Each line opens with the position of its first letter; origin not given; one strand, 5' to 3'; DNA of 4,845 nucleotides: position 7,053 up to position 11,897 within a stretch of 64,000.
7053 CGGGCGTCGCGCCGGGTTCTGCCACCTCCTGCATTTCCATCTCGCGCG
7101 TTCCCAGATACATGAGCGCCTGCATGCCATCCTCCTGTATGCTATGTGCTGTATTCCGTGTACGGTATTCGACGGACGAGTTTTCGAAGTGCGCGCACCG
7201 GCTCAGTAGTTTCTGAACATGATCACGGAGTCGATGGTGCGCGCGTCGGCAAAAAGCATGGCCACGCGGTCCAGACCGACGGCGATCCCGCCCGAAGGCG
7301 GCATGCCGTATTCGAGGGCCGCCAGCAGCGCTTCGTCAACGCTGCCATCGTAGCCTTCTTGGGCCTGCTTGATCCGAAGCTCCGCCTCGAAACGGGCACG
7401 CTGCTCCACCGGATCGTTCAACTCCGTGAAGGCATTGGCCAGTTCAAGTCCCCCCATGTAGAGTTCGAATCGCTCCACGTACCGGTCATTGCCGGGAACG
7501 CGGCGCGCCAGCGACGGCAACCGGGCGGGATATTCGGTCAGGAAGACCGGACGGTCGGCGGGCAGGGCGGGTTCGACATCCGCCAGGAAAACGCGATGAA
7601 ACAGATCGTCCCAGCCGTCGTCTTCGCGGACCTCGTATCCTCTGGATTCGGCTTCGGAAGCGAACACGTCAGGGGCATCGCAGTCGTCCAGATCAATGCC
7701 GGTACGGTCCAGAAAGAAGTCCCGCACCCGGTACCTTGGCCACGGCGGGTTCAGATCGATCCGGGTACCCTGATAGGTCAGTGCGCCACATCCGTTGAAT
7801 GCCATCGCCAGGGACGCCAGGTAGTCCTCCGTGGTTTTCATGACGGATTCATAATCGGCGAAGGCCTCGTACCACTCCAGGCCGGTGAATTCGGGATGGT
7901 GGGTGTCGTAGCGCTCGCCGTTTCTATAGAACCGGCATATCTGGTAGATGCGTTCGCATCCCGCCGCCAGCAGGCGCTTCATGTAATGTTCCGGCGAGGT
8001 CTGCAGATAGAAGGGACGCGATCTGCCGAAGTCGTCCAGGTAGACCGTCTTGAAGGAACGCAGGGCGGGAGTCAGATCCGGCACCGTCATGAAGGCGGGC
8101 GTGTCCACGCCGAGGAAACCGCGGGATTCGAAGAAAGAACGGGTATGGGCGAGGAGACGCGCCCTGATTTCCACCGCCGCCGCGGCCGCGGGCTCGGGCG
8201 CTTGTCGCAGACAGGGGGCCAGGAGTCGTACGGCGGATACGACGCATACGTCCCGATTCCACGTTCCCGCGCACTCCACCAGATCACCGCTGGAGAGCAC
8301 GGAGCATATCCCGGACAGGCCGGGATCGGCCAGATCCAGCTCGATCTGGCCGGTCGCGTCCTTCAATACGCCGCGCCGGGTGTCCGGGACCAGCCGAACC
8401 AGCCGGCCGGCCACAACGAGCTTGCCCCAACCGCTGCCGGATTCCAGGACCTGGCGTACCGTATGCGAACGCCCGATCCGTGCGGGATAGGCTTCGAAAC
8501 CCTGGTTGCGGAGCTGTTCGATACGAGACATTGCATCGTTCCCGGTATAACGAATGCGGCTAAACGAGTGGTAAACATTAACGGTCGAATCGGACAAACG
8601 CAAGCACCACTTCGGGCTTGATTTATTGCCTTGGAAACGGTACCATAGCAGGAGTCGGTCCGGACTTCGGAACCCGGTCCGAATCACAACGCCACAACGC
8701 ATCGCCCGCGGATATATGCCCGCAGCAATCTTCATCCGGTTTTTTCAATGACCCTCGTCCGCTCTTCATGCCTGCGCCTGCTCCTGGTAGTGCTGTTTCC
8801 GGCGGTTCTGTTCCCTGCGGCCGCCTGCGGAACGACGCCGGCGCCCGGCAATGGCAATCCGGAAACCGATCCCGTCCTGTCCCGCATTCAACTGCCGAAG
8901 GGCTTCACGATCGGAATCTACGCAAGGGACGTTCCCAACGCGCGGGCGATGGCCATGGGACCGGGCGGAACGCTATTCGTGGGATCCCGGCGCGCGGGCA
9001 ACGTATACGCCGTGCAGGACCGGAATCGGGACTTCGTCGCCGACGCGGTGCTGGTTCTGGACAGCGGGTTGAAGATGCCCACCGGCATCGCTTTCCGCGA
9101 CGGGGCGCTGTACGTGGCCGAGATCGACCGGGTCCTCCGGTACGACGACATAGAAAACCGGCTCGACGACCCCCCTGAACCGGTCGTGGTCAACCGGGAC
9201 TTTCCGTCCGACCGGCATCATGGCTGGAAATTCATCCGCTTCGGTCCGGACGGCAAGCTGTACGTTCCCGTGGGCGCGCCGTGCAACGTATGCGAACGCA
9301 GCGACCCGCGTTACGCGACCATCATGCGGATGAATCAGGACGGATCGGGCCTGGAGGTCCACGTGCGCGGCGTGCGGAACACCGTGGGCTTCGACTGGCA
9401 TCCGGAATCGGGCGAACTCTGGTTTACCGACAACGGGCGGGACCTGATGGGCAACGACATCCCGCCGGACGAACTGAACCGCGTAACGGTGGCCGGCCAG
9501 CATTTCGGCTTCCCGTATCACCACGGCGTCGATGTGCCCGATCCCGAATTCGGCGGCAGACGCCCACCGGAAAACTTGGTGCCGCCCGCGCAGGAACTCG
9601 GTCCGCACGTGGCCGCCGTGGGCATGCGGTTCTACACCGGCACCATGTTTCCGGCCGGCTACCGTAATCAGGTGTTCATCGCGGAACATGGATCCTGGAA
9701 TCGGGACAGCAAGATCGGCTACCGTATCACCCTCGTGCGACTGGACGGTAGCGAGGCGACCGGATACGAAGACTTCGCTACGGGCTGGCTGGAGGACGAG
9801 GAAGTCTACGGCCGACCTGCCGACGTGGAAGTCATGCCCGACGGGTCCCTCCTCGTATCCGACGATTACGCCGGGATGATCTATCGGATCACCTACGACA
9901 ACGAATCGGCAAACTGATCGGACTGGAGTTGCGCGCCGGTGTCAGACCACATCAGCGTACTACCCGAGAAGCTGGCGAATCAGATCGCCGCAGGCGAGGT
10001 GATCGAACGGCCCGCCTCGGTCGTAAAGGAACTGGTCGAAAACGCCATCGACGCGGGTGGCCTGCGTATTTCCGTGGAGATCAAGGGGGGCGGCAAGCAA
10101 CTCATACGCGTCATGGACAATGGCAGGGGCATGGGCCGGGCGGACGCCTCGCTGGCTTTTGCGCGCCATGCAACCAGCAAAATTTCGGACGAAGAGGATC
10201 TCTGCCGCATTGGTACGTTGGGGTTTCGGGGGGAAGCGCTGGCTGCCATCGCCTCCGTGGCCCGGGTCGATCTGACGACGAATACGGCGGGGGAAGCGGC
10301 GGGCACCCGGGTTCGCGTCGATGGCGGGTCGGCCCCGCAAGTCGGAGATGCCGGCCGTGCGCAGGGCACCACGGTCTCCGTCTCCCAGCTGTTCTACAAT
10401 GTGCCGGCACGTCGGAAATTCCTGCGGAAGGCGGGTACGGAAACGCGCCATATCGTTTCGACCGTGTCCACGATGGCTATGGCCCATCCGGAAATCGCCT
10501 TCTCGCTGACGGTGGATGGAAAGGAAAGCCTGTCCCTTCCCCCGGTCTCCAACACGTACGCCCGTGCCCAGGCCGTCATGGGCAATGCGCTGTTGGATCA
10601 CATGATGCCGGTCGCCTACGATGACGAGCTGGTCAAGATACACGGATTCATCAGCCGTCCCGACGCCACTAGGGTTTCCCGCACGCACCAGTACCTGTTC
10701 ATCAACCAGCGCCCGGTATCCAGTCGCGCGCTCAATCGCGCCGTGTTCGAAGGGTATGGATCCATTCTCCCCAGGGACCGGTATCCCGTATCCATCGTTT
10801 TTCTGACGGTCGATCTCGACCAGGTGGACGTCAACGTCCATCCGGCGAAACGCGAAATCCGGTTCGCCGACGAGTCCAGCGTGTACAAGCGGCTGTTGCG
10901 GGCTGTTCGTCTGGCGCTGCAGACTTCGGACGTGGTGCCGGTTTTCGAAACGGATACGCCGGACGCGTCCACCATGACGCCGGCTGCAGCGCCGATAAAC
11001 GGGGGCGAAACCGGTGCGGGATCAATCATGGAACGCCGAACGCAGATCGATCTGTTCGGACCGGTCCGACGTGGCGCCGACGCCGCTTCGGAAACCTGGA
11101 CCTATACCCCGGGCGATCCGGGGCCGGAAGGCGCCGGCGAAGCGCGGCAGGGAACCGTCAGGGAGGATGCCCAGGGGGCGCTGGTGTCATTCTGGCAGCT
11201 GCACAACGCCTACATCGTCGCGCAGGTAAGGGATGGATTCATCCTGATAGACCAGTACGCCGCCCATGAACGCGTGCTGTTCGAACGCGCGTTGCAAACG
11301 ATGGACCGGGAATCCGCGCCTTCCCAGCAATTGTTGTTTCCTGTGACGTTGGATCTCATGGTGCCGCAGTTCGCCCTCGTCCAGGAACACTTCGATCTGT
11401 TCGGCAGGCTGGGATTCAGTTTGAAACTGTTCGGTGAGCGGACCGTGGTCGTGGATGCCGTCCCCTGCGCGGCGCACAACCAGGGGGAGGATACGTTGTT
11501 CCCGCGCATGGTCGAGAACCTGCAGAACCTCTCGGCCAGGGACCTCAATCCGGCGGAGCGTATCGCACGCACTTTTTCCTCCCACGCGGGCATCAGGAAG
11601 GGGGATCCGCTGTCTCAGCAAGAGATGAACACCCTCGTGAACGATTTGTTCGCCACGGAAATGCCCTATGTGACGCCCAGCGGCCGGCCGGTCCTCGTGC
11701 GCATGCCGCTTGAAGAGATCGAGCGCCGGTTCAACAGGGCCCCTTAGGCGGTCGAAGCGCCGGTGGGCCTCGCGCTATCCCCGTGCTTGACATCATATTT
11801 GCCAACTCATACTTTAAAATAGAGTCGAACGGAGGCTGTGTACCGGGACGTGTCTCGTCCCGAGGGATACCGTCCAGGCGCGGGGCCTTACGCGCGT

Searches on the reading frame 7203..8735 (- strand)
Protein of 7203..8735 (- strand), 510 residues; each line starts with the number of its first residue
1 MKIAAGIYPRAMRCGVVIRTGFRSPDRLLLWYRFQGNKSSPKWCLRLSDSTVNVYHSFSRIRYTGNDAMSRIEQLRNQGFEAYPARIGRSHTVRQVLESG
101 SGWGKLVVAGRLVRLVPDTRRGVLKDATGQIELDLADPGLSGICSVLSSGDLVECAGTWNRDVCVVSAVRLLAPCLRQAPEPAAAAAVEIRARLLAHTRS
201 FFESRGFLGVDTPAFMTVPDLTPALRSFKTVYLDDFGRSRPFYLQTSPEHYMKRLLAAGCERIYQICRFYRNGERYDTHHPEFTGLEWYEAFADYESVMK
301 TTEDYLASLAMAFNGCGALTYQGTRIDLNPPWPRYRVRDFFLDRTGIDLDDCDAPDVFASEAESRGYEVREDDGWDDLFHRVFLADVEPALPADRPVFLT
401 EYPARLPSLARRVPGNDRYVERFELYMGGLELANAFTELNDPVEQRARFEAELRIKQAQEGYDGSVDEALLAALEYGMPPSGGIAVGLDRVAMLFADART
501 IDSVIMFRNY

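Call 42: search_protein_families(library=pfam, proteins=[window:7203-8735:-], max_evalue=0.00001)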
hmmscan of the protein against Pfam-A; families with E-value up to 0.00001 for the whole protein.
window:7203-8735:- (510 aa): 1 family
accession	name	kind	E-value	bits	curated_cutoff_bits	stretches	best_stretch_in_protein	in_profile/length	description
PF00152.25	tRNA-synt_2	-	1.2e-54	186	25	1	181-507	15-304/308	tRNA synthetases class II (D, K and N)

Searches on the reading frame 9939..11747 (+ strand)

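Call 42: search_protein_families(library=pfam, proteins=[window:9939-11747:+], max_evalue=0.00001)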
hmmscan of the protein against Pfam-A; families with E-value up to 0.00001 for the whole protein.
window:9939-11747:+ (602 aa): 4 families
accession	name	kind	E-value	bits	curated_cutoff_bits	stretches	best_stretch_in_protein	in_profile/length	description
PF01119.25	DNA_mis_repair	-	1.5e-37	128.2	26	1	211-327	2-118/119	DNA mismatch repair protein, C-terminal domain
PF08676.16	MutL_C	-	9.4e-32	110.1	25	1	420-558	3-142/142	MutL C terminal dimerisation domain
PF13589.12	HATPase_c_3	-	8.5e-10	39.2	25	1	26-122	4-100/137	Histidine kinase-, DNA gyrase B-, and HSP90-like ATPase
PF02518.31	HATPase_c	-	8.7e-08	33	26.4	1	23-87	4-71/111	Histidine kinase-, DNA gyrase B-, and HSP90-like ATPase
